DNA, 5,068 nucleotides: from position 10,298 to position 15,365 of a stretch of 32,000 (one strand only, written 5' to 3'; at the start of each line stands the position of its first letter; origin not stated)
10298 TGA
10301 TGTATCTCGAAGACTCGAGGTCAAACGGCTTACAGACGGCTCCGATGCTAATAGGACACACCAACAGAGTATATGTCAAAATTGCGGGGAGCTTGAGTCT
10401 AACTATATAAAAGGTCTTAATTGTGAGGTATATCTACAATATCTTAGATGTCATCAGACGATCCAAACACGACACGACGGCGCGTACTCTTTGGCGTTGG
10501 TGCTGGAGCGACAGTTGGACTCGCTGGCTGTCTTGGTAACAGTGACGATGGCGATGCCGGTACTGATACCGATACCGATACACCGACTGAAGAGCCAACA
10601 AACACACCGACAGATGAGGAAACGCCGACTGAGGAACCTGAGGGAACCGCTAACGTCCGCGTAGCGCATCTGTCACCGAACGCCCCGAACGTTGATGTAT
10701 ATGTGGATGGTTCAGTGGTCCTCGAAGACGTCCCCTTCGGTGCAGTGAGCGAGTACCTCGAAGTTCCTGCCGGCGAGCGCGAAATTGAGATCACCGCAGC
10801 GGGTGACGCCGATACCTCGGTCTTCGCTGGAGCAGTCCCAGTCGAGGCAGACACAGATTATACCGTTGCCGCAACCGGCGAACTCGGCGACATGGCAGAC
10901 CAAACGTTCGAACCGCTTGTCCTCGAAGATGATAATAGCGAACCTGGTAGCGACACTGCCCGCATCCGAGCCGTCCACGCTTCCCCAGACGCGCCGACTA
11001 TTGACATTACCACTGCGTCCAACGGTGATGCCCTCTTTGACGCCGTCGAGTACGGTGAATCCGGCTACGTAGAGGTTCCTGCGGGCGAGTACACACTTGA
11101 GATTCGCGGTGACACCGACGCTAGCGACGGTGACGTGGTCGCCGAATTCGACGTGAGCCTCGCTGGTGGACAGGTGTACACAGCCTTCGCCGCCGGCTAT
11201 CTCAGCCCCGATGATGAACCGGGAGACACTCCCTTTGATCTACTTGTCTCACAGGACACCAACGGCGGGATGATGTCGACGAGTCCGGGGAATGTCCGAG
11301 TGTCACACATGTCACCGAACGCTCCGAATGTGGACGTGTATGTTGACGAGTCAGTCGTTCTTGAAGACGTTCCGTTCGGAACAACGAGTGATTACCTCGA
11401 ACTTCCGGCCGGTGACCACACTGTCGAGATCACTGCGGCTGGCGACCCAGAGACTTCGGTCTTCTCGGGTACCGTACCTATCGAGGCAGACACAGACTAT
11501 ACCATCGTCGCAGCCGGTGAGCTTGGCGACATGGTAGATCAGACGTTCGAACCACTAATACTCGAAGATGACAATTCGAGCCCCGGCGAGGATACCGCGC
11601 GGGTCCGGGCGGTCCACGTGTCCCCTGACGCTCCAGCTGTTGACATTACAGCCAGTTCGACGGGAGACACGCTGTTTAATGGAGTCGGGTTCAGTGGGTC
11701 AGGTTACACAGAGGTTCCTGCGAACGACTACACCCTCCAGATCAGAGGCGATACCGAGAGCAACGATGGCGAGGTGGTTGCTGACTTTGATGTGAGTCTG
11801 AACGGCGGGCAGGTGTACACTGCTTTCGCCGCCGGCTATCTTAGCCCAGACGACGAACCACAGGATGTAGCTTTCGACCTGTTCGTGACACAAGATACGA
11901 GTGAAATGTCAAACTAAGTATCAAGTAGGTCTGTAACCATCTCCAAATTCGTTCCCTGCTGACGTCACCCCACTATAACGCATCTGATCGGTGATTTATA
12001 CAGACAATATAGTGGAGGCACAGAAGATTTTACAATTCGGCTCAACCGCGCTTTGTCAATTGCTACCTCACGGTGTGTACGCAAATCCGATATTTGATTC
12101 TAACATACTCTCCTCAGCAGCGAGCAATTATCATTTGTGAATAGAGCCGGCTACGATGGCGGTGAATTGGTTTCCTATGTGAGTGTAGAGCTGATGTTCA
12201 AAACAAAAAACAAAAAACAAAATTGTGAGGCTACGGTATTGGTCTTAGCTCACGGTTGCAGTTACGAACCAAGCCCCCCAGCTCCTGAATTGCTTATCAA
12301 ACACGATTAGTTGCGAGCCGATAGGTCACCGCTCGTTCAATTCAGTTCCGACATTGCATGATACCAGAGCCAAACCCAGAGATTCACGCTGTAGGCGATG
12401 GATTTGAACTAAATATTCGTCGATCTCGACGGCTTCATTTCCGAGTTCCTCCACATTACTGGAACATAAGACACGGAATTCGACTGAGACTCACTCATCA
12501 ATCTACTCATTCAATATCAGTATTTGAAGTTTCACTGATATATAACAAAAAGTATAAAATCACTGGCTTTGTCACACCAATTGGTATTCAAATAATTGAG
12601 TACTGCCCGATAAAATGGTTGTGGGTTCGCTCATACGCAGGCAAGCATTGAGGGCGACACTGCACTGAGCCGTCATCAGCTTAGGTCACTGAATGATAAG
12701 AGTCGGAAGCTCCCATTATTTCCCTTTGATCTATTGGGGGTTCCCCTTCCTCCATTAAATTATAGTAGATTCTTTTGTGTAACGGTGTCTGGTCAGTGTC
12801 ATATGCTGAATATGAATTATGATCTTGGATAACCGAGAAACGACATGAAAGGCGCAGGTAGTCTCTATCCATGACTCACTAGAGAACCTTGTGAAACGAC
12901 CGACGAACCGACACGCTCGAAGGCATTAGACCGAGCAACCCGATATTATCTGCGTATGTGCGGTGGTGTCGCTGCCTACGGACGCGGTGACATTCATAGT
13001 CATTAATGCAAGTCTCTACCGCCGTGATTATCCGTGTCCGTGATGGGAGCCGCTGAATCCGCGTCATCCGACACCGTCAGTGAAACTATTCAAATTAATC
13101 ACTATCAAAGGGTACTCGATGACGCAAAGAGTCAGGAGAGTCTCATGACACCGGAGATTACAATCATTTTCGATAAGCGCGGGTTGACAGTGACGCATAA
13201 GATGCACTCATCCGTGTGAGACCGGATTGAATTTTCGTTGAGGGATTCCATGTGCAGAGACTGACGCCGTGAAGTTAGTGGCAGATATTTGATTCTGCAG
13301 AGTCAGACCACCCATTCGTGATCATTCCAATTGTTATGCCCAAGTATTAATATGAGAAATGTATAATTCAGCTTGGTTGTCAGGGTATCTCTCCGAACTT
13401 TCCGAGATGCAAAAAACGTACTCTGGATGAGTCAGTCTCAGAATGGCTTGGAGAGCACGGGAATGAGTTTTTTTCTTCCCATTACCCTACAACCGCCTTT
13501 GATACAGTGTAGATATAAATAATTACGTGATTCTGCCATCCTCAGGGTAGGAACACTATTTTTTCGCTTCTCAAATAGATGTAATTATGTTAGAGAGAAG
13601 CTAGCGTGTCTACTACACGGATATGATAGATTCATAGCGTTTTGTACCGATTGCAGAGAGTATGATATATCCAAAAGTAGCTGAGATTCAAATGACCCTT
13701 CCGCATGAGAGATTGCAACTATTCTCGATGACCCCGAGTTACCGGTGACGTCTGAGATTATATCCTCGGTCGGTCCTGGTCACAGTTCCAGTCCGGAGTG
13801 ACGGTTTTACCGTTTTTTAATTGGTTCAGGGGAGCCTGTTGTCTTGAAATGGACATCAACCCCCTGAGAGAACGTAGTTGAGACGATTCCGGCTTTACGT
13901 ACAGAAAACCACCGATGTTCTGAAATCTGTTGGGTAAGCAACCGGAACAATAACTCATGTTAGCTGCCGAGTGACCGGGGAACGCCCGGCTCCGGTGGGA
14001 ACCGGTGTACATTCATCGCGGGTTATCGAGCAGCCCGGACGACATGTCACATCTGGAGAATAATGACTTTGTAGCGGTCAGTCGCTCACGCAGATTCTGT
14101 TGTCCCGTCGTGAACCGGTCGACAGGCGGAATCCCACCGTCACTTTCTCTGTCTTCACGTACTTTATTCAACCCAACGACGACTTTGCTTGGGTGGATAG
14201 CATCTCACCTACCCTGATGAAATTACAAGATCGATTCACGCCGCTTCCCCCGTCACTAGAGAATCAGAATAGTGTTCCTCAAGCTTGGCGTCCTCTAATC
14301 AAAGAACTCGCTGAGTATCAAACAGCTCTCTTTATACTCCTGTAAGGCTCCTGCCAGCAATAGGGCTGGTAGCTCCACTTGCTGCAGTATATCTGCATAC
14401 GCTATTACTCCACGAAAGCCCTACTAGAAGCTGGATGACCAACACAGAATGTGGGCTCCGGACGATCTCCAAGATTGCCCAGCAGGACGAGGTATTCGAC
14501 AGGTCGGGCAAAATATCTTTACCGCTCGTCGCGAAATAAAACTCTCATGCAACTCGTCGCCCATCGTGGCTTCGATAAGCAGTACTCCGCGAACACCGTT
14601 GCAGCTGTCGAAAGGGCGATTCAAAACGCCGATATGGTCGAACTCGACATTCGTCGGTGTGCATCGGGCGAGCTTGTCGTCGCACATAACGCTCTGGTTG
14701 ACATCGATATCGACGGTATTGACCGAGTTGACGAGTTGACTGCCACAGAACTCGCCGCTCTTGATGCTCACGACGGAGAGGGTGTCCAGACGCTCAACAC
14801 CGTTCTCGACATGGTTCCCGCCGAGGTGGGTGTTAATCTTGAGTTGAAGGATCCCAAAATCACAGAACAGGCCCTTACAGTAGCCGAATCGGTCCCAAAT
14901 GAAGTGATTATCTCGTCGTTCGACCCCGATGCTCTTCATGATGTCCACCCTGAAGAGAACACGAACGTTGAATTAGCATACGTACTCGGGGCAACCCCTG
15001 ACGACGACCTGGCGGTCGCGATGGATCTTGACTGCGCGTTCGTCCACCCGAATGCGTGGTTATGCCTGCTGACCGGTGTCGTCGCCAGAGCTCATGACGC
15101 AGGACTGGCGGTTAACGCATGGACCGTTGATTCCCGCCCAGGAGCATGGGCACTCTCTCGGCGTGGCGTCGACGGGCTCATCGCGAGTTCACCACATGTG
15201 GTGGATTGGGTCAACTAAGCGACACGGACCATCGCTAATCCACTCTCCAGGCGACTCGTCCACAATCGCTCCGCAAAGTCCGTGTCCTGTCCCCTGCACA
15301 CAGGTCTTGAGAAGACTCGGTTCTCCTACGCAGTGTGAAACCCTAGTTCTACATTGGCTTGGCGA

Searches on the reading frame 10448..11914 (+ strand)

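Call 23: search_protein_families(library=pfam, proteins=[window:10448-11914:+], max_evalue=0.01)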
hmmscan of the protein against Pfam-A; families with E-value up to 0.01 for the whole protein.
window:10448-11914:+ (489 aa): 2 families
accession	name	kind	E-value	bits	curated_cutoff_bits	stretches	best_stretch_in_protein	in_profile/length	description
PF14344.12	DUF4397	-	3.9e-91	302.1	30.6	4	68-188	1-119/119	Domain of unknown function (DUF4397)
PF11008.14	DUF2846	-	0.0012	19.4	34.3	0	206-244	42-74/92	Protein of unknown function (DUF2846)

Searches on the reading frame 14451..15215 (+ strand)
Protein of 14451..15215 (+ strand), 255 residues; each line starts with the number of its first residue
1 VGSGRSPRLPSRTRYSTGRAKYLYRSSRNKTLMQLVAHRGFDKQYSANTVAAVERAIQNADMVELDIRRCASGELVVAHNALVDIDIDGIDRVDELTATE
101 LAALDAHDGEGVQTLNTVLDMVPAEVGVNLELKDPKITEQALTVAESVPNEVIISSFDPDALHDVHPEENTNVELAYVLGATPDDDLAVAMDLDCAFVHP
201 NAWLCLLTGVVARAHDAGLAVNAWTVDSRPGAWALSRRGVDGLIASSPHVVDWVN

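Call 23: search_protein_families(library=pfam, proteins=[window:14451-15215:+], max_evalue=0.01)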
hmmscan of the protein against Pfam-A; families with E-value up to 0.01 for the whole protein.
window:14451-15215:+ (255 aa): 1 family
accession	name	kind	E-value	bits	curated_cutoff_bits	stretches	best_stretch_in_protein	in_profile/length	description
PF03009.23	GDPD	-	1.6e-24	87.8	23.6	1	38-245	1-239/244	Glycerophosphoryl diester phosphodiesterase family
